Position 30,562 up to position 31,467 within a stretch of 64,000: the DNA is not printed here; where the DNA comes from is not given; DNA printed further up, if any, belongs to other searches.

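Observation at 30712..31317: Macro-domain protein: either the last step of the Tpt1 pathway or anti-ADP-ribosylation counter-defence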

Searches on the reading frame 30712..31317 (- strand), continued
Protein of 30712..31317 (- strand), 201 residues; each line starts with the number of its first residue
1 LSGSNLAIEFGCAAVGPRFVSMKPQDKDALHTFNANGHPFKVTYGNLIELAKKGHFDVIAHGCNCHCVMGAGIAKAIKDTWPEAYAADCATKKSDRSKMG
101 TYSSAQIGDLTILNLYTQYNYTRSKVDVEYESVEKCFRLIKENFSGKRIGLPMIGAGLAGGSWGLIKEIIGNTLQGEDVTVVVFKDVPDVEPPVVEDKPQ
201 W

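Call 19: search_solved_structures(query=window:30715-31254:-, max_evalue=0.1, show_alignments=5)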
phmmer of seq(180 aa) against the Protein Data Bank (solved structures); distinct sequences matched with E-value up to 0.1: 22.
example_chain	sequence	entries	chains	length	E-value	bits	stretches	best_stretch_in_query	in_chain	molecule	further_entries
5e3b_A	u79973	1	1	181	5e-08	36.5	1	32-163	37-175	Macrodomain protein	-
2afc_A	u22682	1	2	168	9.2e-08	35.6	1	36-163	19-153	conserved hypothetical protein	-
2fg1_A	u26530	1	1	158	1.2e-07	35.2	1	36-163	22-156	conserved hypothetical protein BT1257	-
5m3i_A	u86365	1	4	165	2.2e-05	27.9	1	17-163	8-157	RNase III inhibitor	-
5m31_A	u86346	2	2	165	0.0001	25.7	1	15-166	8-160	Appr-1-p processing domain protein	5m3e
6lfu_A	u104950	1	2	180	0.0051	20.2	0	17-64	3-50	ADP-ribose 1''-phosphate phosphatase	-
7omu_AAA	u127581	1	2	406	0.0087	19.4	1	42-169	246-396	Macro domain-containing protein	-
7h6j_A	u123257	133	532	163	0.013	18.8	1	29-152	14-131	Non-structural protein 3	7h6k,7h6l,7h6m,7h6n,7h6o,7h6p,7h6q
2l8r_A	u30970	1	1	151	0.014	18.7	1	34-163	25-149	Uncharacterized protein C6orf130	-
2lgr_A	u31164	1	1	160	0.014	18.7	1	24-163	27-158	Uncharacterized protein C6orf130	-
6lft_A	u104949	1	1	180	0.015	18.6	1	17-64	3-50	ADP-ribose 1''-phosphate phosphatase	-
2eee_A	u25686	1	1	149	0.015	18.6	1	34-163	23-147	Uncharacterized protein C6orf130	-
4j5q_A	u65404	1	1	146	0.018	18.4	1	35-163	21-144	O-acetyl-ADP-ribose deacetylase 1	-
4j5r_A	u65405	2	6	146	0.018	18.3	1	35-163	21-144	O-acetyl-ADP-ribose deacetylase 1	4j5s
6lfq_A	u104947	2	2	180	0.027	17.8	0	17-64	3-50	ADP-ribose 1''-phosphate phosphatase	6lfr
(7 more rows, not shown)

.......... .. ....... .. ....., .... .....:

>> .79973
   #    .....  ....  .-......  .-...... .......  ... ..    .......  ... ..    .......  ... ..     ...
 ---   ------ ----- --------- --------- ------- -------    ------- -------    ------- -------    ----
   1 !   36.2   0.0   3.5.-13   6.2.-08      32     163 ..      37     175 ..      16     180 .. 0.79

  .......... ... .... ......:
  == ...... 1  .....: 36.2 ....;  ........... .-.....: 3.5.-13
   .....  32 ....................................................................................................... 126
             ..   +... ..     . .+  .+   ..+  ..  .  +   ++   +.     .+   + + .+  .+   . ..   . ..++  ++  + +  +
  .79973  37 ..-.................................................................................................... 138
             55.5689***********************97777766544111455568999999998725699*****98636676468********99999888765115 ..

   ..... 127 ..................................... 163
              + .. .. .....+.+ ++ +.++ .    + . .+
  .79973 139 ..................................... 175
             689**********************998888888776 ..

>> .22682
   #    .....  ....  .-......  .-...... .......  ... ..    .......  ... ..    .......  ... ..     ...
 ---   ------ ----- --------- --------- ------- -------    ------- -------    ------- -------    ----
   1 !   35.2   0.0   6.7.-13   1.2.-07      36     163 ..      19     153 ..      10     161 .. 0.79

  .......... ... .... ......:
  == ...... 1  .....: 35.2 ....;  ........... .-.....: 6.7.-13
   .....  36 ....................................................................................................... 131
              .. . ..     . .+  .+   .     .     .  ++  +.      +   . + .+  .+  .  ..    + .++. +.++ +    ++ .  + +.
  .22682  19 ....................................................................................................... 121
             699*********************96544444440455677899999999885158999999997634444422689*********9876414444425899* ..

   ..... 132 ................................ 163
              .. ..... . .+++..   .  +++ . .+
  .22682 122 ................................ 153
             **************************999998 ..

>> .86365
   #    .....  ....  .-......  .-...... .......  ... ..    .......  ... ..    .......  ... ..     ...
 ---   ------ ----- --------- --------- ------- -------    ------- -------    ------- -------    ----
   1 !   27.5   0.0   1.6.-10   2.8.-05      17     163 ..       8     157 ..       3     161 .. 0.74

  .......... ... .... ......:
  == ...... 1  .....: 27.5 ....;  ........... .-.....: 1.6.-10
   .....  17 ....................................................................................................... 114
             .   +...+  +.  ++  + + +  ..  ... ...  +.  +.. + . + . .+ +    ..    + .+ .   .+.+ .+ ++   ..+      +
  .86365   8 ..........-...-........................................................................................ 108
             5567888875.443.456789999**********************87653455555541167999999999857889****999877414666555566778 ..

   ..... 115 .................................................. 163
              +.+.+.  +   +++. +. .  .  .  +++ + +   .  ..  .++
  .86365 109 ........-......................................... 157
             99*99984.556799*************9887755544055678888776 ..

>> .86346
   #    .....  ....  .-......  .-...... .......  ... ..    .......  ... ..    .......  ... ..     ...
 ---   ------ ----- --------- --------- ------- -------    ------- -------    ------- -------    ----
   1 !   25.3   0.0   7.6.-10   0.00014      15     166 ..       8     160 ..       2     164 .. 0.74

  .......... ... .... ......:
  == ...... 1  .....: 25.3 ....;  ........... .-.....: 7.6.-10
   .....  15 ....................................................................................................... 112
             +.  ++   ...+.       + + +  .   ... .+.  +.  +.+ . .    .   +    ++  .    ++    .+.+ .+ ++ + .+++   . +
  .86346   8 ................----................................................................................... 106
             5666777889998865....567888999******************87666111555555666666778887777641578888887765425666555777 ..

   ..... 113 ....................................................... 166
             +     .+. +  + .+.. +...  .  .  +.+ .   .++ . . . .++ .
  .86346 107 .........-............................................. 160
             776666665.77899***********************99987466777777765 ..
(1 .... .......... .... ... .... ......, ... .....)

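Call 26: search_solved_structures(query=A1, max_evalue=0.01, show_alignments=0)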
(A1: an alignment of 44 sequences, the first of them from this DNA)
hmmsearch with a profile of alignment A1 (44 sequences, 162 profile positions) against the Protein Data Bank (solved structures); distinct sequences matched with E-value up to 0.01: 15.
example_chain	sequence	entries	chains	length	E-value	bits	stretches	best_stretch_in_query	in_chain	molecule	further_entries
2afc_A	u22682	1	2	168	1.1e-17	67.4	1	22-151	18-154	conserved hypothetical protein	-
2fg1_A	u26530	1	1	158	1.5e-17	67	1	22-151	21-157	conserved hypothetical protein BT1257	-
5e3b_A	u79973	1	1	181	1.5e-15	60.5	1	8-152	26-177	Macrodomain protein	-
4j5r_A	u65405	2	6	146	7.2e-10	42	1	5-150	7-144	O-acetyl-ADP-ribose deacetylase 1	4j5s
4j5q_A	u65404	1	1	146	7.3e-10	42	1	5-150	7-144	O-acetyl-ADP-ribose deacetylase 1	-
2l8r_A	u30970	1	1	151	7.9e-10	41.8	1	4-150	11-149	Uncharacterized protein C6orf130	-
2eee_A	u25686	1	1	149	8.9e-10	41.7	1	5-150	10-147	Uncharacterized protein C6orf130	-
2lgr_A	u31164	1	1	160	9.6e-10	41.6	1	4-150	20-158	Uncharacterized protein C6orf130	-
5m3i_A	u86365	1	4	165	4.7e-09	39.3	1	23-150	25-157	RNase III inhibitor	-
5m31_A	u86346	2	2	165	6.7e-09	38.8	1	7-152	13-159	Appr-1-p processing domain protein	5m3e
6lfu_A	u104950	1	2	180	1.5e-07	34.4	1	6-146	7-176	ADP-ribose 1''-phosphate phosphatase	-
6lfq_A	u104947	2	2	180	2.6e-06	30.4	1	6-71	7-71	ADP-ribose 1''-phosphate phosphatase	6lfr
6lft_A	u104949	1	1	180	2.7e-06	30.4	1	6-71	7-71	ADP-ribose 1''-phosphate phosphatase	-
7omu_AAA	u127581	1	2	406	3e-06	30.2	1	29-150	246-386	Macro domain-containing protein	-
6lfs_A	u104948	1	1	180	0.0001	25.2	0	6-68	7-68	ADP-ribose 1''-phosphate phosphatase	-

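Call 31: find_encoding_contigs(protein=P0009, flank=10000, max_places=4)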
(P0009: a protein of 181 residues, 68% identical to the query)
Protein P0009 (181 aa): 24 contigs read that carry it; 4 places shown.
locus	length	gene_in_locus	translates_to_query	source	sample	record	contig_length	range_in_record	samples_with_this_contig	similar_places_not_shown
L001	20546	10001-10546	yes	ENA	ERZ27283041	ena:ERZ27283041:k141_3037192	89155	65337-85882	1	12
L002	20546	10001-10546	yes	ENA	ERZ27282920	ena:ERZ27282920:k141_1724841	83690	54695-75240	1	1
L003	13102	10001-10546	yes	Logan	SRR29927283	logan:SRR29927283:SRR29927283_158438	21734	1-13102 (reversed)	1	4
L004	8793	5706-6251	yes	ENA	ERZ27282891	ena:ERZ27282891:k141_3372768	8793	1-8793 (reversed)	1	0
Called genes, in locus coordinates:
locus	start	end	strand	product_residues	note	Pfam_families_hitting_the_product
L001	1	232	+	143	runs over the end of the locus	-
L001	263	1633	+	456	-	-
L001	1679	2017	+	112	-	-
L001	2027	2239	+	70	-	-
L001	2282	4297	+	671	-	PF00004:AAA, PF17871:AAA_lid_9, PF06309:Torsin, PF00158:Sigma54_activat, PF00004:AAA, PF07724:AAA_2, PF07728:AAA_5, PF10431:ClpB_D2-small, +13 more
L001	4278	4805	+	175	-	-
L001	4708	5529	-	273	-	PF13367:PrsW-protease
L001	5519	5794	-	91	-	-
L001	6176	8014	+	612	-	PF05731:TROVE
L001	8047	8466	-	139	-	-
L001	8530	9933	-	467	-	PF01145:Band_7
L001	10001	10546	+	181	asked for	PF01661:Macro (weak)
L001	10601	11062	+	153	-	-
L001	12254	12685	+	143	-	-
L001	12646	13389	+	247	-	-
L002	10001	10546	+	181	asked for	PF01661:Macro (weak)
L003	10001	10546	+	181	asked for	PF01661:Macro (weak)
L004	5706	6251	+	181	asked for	PF01661:Macro (weak)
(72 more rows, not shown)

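Call 32: predict_structure(alignment_id=A1)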
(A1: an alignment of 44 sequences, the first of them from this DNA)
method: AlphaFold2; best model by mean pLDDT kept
length: 180 residues; sequences in the alignment: 44
mean_pLDDT: 85.5   pTM: 0.81
mean pLDDT of the five models: 85.5, 84.8, 84.2, 84.1, 84.0
residues with pLDDT >= 90: 106; 70-90: 42; 50-70: 24; < 50: 8
segments of 3 or more residues with pLDDT < 50: 1-5, 135-137
pLDDT, mean of each block of 10 residues (from residue 1): 50 79 94 97 83 94 96 93 98 87 74 97 98 64 91 95 75 74
secondary structure, 60 per line:
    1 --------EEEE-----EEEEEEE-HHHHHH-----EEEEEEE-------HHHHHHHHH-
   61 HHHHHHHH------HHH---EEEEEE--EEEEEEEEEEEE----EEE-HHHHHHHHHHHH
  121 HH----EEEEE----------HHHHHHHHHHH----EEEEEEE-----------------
elements in order: E9-12 E18-24 H26-31 E37-43 H51-59 H61-68 E81-86 E89-100 E105-107 H109-122 E127-131 H142-152 E157-163

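Call 34: find_encoding_contigs(protein=P0001, flank=10000, max_places=3)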
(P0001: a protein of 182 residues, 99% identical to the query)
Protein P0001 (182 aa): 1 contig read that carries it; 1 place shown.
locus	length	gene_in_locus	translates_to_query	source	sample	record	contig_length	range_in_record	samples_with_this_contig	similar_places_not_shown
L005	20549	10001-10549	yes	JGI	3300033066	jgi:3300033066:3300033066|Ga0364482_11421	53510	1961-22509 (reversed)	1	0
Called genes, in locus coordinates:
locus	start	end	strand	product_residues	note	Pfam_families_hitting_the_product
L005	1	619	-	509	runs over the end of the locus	-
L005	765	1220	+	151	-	PF00436:SSB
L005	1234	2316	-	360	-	PF01464:SLT (faint)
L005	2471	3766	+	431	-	-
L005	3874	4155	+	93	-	-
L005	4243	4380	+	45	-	-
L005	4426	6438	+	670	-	PF00004:AAA, PF17871:AAA_lid_9, PF06309:Torsin, PF00158:Sigma54_activat, PF00004:AAA, PF07724:AAA_2, PF07728:AAA_5, PF10431:ClpB_D2-small, +9 more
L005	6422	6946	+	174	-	-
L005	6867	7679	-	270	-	PF13367:PrsW-protease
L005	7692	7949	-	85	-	-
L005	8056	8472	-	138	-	-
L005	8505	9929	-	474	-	PF01145:Band_7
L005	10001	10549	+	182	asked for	PF01661:Macro (weak)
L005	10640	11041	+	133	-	-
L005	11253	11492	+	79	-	-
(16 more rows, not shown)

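Call 35: fold_search(model_id=the predicted structure, library=pdb)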
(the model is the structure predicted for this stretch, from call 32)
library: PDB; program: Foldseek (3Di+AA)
matches with E <= 10: 975; with E <= 0.001: 154
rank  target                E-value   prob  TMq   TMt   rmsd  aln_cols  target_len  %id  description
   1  4j5r_B                2.5e-09  1.00  0.60  0.76   3.2       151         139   23  TARG1 (C6orf130), Terminal ADP-ribose Glycohydrolase 1 bound to ADP-HPD (released 2013-03-27)
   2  5m3e                  3.4e-09  1.00  0.63  0.73   3.4       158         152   26  Macrodomain of Thermus aquaticus DarG in complex with ADP-ribose (released 2016-12-21)
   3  2fg1                  5.0e-09  1.00  0.67  0.75   3.1       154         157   23  Structure of a Protein of Unknown Function from Bacteroides thetaiotaomicron. (released 2006-03-07)
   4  4j5q                  8.4e-09  1.00  0.56  0.67   3.4       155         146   24  TARG1 (C6orf130), Terminal ADP-ribose Glycohydrolase 1, apo structure (released 2013-03-27)
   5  5m31                  1.0e-08  1.00  0.61  0.71   3.4       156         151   26  Macrodomain of Thermus aquaticus DarG (released 2016-12-21)
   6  4j5s_C                1.2e-08  1.00  0.61  0.77   3.2       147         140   22  TARG1 (C6orf130), Terminal ADP-ribose Glycohydrolase 1 ADP-ribose complex (released 2013-03-27)
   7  4j5r_A                1.5e-08  1.00  0.60  0.75   3.2       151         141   22  TARG1 (C6orf130), Terminal ADP-ribose Glycohydrolase 1 bound to ADP-HPD (released 2013-03-27)
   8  4j5s_A                1.6e-08  1.00  0.60  0.72   3.2       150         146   24  TARG1 (C6orf130), Terminal ADP-ribose Glycohydrolase 1 ADP-ribose complex (released 2013-03-27)
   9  5m3i_A                1.7e-08  1.00  0.62  0.72   3.5       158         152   23  Macrodomain of Mycobacterium tuberculosis DarG (released 2016-12-21)
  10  5e3b                  2.2e-08  1.00  0.62  0.73   3.8       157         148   22  Structure of macrodomain protein from Streptomyces coelicolor (released 2016-09-28)
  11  2eee_MODEL_1_A        2.5e-08  1.00  0.59  0.69   3.5       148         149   23  Solution structure of the A1pp domain from human protein C6orf130 (released 2007-08-21)
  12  2afc_A                1.3e-07  1.00  0.59  0.68   2.9       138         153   28  X-Ray Crystal Structure of Protein Q8A8B0 from Bacteroides thetaiotaomicron. Northeast Structural Genomics Consortium  (released 2005-08-02)
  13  6lfs                  1.3e-07  1.00  0.64  0.69   3.7       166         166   17  Poa1p H23A mutant in complex with ADP-ribose (released 2020-12-09)
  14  6lft                  2.0e-07  1.00  0.59  0.64   3.9       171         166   19  Poa1p S30A mutant in complex with ADP-ribose (released 2020-12-09)
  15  6lfr                  2.1e-07  1.00  0.64  0.68   3.5       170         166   19  Poa1p in complex with ADP-ribose (released 2020-12-09)
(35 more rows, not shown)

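Call 41: find_encoding_contigs(protein=P0075, flank=6000, max_places=2)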
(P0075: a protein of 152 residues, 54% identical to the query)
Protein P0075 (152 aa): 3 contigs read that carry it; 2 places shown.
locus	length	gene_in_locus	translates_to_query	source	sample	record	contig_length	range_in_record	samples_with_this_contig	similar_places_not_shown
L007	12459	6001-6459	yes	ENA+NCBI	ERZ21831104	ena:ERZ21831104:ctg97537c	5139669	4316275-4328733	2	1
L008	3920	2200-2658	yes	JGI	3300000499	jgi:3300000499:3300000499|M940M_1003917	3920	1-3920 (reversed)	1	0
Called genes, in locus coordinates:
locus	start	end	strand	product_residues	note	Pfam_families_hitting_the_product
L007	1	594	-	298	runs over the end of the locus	PF01734:Patatin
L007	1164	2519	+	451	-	PF00206:Lyase_1, PF08328:ASL_C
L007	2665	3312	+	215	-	PF00702:Hydrolase, PF13419:HAD_2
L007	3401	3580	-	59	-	-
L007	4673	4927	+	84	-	PF13751:DDE_Tnp_1_6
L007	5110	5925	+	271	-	PF13391:HNH_2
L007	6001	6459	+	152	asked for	PF01661:Macro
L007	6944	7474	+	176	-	-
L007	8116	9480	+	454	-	PF08448:PAS_4, PF00990:GGDEF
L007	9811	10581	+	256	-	PF02596:DUF169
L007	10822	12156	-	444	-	PF05598:DUF772, PF01609:DDE_Tnp_1 (weak)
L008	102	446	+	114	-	-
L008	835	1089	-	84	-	-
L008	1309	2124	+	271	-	PF13391:HNH_2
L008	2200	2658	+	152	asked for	PF01661:Macro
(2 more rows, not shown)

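Call 42: find_encoding_contigs(protein=P0086, flank=6000, max_places=2)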
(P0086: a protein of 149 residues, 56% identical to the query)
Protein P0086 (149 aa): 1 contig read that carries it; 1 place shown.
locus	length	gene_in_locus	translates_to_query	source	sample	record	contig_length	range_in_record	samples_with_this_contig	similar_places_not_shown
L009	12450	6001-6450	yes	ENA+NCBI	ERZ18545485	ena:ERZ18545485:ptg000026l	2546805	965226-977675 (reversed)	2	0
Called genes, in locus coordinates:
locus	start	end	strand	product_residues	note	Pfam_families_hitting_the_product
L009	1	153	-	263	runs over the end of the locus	PF00378:ECH_1, PF16113:ECH_2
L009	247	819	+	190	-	PF00583:Acetyltransf_1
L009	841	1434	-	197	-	PF04264:YceI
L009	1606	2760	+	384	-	PF02515:CoA_transf_3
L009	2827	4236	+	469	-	PF03972:MmgE_PrpD_N, PF19305:MmgE_PrpD_C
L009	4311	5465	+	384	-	PF02771:Acyl-CoA_dh_N, PF02770:Acyl-CoA_dh_M, PF00441:Acyl-CoA_dh_1, PF08028:Acyl-CoA_dh_2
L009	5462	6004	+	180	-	-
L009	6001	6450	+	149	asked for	PF01661:Macro (weak)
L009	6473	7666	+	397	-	PF02515:CoA_transf_3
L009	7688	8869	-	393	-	PF13347:MFS_2 (faint), PF07690:MFS_1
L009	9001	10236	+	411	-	PF02515:CoA_transf_3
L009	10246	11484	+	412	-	PF01546:Peptidase_M20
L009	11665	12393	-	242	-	PF08239:SH3_3 (faint), PF03724:META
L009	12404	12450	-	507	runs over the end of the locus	PF00732:GMC_oxred_N, PF05199:GMC_oxred_C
